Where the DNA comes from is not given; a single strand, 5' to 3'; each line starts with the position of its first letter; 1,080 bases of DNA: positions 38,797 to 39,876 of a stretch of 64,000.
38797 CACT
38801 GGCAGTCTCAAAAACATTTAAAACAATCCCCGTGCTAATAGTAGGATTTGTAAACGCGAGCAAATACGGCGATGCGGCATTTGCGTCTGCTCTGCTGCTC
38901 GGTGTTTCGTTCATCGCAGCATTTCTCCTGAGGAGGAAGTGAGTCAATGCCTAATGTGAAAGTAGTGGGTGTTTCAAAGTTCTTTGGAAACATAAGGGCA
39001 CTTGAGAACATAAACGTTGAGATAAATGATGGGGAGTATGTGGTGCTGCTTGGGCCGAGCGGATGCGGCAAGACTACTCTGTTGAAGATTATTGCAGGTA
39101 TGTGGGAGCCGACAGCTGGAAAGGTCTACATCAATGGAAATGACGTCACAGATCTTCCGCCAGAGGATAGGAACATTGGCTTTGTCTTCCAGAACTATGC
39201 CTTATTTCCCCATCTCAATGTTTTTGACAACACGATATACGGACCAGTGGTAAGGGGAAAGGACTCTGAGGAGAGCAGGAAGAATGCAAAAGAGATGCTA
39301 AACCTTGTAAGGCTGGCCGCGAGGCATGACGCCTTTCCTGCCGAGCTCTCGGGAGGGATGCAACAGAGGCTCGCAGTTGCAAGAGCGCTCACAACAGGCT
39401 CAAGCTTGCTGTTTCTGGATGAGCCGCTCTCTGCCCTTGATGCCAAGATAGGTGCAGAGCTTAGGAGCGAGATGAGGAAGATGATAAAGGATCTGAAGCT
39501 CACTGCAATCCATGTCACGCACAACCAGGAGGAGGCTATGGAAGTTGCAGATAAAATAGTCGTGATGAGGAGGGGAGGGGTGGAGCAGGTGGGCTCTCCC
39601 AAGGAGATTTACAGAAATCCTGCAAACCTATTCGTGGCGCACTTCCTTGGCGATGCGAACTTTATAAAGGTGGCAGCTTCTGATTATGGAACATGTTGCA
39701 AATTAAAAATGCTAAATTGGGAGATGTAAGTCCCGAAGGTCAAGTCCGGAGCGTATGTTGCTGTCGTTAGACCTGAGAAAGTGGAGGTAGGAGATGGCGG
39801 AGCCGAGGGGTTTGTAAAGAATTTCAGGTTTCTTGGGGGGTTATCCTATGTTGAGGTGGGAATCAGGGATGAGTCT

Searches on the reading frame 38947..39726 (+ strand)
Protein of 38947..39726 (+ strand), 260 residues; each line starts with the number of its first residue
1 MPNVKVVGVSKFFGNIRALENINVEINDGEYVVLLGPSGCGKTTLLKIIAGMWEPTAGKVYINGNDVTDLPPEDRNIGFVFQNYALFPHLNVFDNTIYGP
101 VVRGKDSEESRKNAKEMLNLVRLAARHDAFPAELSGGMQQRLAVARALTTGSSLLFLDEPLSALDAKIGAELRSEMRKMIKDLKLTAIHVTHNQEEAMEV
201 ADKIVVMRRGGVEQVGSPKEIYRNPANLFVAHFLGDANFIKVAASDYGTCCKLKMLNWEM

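Call 21: search_protein_families(library=pfam, proteins=[window:38947-39726:+], max_evalue=0.001)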
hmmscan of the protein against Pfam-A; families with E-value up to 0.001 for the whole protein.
window:38947-39726:+ (260 aa): 4 families
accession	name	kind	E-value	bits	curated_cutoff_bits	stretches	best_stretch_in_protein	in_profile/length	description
PF00005.33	ABC_tran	-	5.5e-37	127.9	25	1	19-161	1-136/137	ABC transporter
PF13304.12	AAA_21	-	1.7e-06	28.7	27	0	33-52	3-22/304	AAA domain, putative AbiEii toxin, Type IV TA system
PF00004.35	AAA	-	6.4e-05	23.8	21.2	1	32-130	1-38/131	ATPase family associated with various cellular activities (AAA)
PF13604.12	AAA_30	-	0.00097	19.4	27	0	30-60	19-49/191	AAA domain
